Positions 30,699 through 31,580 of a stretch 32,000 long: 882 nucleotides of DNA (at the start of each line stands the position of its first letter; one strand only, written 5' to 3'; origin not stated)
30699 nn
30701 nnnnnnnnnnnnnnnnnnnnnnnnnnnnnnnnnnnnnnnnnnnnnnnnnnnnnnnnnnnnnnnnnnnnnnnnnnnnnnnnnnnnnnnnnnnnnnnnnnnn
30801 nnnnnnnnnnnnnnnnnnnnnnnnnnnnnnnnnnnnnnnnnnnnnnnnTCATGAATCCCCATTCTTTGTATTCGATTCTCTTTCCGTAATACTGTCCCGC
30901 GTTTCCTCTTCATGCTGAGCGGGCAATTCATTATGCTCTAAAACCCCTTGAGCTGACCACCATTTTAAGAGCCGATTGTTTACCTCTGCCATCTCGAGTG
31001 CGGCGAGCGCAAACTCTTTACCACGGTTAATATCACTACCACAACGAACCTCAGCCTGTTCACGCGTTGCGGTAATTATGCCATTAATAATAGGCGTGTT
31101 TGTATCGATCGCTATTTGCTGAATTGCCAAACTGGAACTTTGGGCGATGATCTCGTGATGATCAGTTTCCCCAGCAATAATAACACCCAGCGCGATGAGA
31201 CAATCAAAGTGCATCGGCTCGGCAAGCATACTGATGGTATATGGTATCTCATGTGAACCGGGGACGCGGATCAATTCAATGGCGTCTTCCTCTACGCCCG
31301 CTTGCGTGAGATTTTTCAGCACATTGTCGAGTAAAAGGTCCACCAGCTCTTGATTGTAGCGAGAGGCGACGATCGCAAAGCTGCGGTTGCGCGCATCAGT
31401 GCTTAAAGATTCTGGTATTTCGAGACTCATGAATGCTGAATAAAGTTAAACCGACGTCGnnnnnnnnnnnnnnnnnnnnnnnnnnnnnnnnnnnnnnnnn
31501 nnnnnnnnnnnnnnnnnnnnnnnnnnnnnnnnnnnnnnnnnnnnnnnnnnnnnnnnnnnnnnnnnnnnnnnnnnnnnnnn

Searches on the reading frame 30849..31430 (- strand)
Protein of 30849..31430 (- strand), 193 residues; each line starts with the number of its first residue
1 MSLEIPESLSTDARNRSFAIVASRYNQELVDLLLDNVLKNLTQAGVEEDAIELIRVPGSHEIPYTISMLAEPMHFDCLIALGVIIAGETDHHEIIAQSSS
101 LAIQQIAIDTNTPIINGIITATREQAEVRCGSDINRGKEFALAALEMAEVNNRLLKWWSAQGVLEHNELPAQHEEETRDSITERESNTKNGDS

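Call 70: find_encoding_contigs(protein=window:30849-31430:-, flank=10000, max_places=1)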
Protein window:30849-31430:- (193 aa): 4 contigs read that carry it; 1 place shown.
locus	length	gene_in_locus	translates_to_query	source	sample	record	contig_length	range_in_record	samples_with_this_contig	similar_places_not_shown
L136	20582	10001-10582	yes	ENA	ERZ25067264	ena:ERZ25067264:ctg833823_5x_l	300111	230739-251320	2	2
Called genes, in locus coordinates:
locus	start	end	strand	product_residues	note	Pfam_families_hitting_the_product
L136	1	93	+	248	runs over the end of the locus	PF00106:adh_short, PF08659:KR, PF13561:adh_short_C2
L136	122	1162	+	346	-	PF01408:GFO_IDH_MocA, PF02894:GFO_IDH_MocA_C, PF22725:GFO_IDH_MocA_C3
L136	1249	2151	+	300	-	PF01261:AP_endonuc_2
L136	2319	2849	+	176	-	PF00903:Glyoxalase, PF22677:Ble-like_N (faint), PF12681:Glyoxalase_2 (faint), PF13468:Glyoxalase_3 (faint), PF13669:Glyoxalase_4, PF18029:Glyoxalase_6 (faint)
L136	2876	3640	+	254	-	PF03328:HpcH_HpaI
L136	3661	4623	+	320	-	PF05721:PhyH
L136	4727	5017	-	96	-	-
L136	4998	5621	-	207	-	PF01261:AP_endonuc_2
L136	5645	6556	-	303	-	PF01261:AP_endonuc_2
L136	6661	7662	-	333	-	PF00389:2-Hacid_dh, PF02826:2-Hacid_dh_C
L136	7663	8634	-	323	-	PF00389:2-Hacid_dh, PF02826:2-Hacid_dh_C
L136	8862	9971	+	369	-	PF00926:DHBP_synthase, PF00925:GTP_cyclohydro2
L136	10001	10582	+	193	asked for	PF00885:DMRL_synthase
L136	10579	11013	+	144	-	PF01029:NusB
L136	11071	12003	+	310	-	PF02881:SRP54_N (weak), PF00448:SRP54, PF13401:AAA_22 (weak), PF01656:CbiA (weak)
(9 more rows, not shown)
